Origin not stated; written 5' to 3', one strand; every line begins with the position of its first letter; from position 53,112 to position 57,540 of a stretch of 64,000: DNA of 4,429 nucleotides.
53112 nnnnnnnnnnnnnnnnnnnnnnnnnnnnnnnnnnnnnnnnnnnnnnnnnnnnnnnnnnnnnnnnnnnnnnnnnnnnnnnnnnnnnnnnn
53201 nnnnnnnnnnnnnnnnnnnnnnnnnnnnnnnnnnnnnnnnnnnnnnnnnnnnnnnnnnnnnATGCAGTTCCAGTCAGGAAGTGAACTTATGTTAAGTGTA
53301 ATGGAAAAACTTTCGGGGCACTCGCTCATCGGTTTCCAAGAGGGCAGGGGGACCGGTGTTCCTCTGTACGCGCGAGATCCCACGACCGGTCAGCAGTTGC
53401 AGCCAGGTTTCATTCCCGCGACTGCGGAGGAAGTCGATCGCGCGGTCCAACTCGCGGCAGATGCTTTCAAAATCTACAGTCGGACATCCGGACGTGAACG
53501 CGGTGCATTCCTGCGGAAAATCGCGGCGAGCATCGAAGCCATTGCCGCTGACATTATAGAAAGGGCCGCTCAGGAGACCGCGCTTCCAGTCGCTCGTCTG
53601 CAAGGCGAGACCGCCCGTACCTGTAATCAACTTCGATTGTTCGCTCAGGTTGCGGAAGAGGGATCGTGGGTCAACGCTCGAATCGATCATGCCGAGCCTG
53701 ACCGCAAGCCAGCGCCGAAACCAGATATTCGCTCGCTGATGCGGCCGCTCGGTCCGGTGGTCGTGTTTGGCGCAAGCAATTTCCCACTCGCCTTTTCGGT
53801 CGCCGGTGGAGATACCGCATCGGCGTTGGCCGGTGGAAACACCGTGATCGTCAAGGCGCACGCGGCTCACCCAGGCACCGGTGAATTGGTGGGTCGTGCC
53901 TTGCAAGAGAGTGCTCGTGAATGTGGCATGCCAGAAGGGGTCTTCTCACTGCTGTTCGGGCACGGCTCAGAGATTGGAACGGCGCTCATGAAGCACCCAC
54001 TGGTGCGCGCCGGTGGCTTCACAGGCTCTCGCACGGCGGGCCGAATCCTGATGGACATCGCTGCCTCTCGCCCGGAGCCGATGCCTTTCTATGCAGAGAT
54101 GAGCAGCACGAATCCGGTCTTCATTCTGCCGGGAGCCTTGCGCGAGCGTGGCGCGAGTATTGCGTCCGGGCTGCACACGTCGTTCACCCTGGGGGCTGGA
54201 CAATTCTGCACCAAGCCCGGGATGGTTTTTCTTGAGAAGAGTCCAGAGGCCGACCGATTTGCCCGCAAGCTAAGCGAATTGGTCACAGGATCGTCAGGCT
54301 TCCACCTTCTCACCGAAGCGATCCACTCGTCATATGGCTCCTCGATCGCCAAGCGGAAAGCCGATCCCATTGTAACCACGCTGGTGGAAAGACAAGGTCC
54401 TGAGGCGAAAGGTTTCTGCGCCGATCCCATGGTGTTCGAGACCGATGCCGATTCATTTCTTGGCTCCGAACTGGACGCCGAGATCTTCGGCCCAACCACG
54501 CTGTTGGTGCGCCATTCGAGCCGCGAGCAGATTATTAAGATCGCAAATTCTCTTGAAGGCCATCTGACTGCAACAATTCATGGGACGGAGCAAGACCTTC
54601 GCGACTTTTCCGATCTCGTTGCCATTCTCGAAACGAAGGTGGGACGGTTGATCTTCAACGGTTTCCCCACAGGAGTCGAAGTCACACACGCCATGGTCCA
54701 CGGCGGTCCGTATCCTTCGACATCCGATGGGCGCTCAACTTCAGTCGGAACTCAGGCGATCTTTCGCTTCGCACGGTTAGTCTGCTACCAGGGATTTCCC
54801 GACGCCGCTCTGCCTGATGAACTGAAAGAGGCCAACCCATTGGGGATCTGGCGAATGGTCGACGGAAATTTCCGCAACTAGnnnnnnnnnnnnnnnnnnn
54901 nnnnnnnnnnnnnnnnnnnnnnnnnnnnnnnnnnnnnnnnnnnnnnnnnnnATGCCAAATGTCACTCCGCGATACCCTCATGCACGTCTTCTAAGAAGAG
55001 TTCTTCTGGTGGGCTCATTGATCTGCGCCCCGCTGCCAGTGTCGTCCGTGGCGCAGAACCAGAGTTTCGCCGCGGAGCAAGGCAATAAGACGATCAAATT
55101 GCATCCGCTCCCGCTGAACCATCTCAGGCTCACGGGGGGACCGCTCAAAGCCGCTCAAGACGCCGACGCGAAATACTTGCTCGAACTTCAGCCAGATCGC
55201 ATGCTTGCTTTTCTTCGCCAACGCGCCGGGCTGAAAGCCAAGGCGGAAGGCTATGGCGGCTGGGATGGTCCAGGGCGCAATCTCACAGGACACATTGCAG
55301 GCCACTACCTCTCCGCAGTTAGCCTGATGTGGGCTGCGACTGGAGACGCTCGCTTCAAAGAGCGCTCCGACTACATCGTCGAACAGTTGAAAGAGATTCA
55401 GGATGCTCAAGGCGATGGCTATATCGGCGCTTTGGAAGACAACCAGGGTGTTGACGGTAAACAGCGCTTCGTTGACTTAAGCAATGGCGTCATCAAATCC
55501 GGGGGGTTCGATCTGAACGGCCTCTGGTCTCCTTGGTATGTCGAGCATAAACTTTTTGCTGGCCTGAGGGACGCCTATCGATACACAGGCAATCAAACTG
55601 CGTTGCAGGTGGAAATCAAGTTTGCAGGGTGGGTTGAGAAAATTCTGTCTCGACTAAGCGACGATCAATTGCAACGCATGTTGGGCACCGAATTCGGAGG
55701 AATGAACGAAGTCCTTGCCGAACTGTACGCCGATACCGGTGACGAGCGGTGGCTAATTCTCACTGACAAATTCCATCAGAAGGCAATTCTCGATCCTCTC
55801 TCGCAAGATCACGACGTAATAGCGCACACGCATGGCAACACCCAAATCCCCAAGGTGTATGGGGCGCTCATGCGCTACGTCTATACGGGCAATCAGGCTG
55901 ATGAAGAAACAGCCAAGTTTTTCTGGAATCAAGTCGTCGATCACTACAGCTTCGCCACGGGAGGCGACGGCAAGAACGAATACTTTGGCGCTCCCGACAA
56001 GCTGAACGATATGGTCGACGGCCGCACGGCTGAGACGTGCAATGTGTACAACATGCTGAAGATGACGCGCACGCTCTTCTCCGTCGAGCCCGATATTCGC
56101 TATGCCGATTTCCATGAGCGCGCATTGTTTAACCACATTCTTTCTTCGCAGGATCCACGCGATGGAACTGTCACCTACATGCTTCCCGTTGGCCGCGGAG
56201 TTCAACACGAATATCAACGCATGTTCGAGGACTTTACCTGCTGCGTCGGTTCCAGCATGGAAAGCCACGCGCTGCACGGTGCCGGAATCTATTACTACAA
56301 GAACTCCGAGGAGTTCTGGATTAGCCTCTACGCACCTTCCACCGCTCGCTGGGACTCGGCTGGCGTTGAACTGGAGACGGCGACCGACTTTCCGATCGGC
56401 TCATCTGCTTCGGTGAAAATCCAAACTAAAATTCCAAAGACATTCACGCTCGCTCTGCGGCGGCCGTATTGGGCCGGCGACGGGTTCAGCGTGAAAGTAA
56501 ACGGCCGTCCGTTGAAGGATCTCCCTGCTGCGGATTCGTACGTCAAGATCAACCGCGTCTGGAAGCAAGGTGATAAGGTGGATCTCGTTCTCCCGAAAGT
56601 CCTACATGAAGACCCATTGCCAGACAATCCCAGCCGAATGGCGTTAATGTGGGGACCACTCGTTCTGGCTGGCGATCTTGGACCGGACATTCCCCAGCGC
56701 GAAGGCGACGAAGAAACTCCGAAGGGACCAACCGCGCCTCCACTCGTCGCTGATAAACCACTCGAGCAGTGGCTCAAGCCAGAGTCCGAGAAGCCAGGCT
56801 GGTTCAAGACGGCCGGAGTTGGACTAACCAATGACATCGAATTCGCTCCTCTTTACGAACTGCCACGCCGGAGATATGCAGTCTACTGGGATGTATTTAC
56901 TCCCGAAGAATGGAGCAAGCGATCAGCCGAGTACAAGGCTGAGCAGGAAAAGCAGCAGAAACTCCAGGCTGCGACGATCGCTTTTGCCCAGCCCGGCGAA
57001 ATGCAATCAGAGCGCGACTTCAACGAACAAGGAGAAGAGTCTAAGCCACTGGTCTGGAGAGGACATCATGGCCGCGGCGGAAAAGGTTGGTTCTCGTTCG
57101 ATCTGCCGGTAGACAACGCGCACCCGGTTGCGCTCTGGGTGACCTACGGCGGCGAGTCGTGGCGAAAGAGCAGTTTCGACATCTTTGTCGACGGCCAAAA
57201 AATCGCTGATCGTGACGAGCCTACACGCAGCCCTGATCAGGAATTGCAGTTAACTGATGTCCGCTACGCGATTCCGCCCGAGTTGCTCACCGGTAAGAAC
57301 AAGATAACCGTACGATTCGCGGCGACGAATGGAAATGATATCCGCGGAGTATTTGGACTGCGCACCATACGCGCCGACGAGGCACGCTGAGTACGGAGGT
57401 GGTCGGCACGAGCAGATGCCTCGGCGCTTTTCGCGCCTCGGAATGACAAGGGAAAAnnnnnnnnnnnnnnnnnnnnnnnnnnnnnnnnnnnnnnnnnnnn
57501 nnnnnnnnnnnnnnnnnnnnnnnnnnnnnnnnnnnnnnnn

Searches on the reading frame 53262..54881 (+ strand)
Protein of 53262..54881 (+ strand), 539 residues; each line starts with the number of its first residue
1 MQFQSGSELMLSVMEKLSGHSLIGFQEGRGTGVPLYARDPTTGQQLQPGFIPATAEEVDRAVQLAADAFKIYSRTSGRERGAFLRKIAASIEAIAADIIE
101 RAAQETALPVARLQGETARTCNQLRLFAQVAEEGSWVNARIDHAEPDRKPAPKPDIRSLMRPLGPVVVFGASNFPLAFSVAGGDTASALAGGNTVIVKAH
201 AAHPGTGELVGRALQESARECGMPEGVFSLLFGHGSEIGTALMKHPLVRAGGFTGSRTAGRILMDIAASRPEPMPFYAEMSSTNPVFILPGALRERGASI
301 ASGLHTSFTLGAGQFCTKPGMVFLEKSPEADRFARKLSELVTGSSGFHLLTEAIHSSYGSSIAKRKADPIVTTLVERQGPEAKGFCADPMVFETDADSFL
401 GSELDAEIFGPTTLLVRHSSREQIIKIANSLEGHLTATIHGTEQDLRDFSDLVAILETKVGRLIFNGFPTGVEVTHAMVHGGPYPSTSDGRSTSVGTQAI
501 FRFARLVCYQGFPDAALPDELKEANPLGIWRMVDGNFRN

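Call 7: search_protein_families(library=pfam, proteins=[window:53262-54881:+], max_evalue=0.00001)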
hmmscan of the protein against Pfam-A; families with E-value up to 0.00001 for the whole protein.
window:53262-54881:+ (539 aa): 1 family
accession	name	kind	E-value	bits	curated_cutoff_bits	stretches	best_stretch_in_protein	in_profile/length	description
PF00171.27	Aldedh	-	7.7e-54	183.4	23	1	50-482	23-437/461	Aldehyde dehydrogenase family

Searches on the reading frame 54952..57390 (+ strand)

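Call 7: search_protein_families(library=pfam, proteins=[window:54952-57390:+], max_evalue=0.00001)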
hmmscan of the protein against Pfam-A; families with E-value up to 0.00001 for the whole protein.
window:54952-57390:+ (812 aa): 3 families
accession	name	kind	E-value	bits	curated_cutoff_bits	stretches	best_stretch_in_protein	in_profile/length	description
PF07944.18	Beta-AFase-like_GH127_cat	-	6.6e-112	374.6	24.9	1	59-441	3-373/376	Beta-L-arabinofuranosidase, GH127 catalytic domain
PF20736.2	Glyco_hydro127M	-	3.1e-23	82.1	24.2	1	456-548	3-94/95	Beta-L-arabinofuranosidase, GH127 middle domain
PF20620.4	DUF6805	-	1.1e-16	61.8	27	1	670-805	1-132/133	Family of unknown function (DUF6805)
